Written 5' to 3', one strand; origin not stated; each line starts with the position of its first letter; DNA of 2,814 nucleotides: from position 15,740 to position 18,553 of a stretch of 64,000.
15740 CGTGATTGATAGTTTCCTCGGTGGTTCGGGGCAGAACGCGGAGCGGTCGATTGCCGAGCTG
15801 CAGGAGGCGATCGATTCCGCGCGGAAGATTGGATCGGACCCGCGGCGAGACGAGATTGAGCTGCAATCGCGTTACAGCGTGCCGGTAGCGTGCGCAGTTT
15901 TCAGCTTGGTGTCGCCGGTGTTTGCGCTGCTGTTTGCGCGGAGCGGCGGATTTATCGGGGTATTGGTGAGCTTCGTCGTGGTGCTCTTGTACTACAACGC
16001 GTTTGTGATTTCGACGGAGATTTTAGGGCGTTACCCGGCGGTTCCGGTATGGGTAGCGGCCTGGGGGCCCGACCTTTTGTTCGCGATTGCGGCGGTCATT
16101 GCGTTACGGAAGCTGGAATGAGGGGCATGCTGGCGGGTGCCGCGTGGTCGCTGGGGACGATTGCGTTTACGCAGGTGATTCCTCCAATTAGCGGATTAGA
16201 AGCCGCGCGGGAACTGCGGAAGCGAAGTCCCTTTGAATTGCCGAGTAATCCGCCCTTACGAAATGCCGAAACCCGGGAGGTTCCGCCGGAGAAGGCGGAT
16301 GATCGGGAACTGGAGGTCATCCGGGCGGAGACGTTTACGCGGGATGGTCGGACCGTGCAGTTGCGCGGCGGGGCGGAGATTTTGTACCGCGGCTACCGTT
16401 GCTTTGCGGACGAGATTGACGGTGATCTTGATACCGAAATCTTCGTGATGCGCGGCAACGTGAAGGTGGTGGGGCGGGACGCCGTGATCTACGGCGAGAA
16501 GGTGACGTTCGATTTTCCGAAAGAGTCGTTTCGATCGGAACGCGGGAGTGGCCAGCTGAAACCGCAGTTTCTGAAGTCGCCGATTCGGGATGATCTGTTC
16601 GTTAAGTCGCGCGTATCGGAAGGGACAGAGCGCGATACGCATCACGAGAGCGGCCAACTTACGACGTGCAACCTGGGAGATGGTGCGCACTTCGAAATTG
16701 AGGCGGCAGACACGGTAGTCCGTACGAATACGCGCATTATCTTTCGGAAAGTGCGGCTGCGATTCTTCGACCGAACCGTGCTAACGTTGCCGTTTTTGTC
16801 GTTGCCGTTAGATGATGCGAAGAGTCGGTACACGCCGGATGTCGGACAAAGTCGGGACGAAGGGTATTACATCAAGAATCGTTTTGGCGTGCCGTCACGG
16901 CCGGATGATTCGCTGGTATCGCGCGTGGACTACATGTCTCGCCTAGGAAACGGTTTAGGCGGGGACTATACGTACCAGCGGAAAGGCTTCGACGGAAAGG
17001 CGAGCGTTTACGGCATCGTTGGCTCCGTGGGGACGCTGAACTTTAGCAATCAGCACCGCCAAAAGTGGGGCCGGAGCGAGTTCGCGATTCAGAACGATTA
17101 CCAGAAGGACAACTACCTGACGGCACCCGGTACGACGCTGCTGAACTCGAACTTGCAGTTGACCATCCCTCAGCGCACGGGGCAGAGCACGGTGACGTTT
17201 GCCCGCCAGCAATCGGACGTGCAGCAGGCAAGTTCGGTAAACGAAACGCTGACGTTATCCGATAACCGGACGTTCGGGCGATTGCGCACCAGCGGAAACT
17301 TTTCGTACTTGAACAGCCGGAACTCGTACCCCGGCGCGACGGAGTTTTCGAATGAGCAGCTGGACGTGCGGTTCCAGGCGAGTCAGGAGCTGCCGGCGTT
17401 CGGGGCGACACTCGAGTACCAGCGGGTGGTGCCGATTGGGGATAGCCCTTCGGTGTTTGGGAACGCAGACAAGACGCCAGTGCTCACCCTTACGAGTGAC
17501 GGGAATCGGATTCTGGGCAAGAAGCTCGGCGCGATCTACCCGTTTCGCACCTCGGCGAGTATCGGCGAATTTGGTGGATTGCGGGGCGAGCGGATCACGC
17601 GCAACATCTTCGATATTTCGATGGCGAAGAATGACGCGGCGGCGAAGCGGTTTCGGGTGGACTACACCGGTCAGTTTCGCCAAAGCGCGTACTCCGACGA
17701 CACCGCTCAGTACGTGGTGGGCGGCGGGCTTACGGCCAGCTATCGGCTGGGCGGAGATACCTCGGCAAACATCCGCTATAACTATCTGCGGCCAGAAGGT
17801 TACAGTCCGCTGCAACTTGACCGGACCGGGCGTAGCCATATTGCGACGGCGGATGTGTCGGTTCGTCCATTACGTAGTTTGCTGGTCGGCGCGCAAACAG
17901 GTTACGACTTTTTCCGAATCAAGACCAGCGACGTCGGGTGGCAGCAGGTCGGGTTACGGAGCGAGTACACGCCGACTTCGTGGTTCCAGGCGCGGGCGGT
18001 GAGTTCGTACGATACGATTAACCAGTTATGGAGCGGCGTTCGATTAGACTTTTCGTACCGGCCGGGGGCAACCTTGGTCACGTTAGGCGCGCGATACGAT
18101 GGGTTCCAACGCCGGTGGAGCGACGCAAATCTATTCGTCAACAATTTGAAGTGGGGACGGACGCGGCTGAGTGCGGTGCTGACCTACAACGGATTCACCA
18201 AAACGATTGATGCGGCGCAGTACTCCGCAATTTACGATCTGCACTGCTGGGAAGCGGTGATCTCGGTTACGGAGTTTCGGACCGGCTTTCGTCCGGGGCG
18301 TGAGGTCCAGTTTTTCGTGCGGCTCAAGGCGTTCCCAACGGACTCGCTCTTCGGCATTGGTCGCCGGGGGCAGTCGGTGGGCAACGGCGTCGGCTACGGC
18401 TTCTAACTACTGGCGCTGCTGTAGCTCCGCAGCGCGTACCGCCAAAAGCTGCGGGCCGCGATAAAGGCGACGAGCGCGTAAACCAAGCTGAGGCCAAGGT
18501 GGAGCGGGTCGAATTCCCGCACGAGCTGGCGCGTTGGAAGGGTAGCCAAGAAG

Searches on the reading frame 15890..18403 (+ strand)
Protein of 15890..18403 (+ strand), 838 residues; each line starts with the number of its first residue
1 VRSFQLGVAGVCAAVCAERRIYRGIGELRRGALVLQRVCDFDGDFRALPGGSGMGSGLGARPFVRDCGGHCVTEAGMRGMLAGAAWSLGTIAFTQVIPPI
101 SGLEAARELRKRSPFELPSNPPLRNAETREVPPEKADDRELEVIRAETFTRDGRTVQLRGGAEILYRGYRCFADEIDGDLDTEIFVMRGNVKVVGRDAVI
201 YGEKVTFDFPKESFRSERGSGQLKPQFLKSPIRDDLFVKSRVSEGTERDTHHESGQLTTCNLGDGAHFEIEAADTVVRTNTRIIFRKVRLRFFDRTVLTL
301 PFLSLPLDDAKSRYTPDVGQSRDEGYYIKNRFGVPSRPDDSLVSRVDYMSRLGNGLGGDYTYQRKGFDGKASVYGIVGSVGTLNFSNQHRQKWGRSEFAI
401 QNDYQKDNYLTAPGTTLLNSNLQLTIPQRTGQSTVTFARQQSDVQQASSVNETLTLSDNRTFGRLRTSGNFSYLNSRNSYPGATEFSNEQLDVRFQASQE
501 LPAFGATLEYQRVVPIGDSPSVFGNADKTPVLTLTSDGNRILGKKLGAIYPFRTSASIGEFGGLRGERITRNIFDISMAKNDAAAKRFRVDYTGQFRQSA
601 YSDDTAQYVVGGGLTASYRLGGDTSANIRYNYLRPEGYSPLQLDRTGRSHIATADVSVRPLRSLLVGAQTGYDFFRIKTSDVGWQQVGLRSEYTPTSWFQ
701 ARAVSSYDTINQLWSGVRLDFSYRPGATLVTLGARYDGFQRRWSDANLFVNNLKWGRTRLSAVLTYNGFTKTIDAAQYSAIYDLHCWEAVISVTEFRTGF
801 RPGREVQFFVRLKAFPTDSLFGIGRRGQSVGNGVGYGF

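Call 54: search_protein_families(library=pfam, proteins=[window:15890-18403:+], max_evalue=1)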
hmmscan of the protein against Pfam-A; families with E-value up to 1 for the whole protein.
window:15890-18403:+ (838 aa): 1 family
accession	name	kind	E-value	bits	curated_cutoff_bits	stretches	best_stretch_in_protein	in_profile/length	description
PF11622.13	DUF3251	-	0.088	13.2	23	1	432-521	26-112/161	Protein of unknown function (DUF3251)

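Call 55: search_solved_structures(query=window:15890-18403:+, max_evalue=1)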
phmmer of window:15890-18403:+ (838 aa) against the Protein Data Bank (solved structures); distinct sequences matched with E-value up to 1: 0.

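Call 75: find_homologous_proteins(query=window:15890-18403:+, max_evalue=0.00001)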
Query window:15890-18403:+ (838 aa): 13 proteins with E <= 0.00001 among 8000 candidates.
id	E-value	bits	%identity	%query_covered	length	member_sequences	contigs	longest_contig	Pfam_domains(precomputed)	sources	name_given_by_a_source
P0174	0.0e+0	1725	100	91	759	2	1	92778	-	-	-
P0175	0.0e+0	1019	57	91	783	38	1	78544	-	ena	-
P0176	2.8e-287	973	58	86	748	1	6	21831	-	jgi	jgi:LPS-assembly protein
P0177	2.1e-257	875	53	90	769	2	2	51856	-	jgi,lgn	jgi:LPS-assembly protein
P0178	4.1e-232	791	49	87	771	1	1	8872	-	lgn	-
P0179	4.5e-217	741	46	91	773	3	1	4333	-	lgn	-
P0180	1.6e-202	693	44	87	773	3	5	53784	-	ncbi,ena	-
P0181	1.9e-202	693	45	87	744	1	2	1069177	-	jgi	jgi:LPS-assembly protein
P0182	3.2e-201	689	45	87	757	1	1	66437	-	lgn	-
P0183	6.6e-193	661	41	92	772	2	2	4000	-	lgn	-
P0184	4.4e-144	500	37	87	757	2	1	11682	-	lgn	-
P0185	2.6e-129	451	34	83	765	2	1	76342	-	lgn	-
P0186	6.9e-129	450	33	92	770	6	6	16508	-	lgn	-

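Call 78: search_solved_structures(query=A4, max_evalue=1, show_alignments=0)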
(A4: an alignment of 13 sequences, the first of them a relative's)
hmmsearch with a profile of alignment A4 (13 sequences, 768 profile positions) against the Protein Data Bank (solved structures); distinct sequences matched with E-value up to 1: 1.
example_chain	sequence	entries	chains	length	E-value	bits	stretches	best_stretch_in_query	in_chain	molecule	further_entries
8h1r_A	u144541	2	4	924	3.2e-09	38.6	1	72-302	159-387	LPS-assembly protein LptD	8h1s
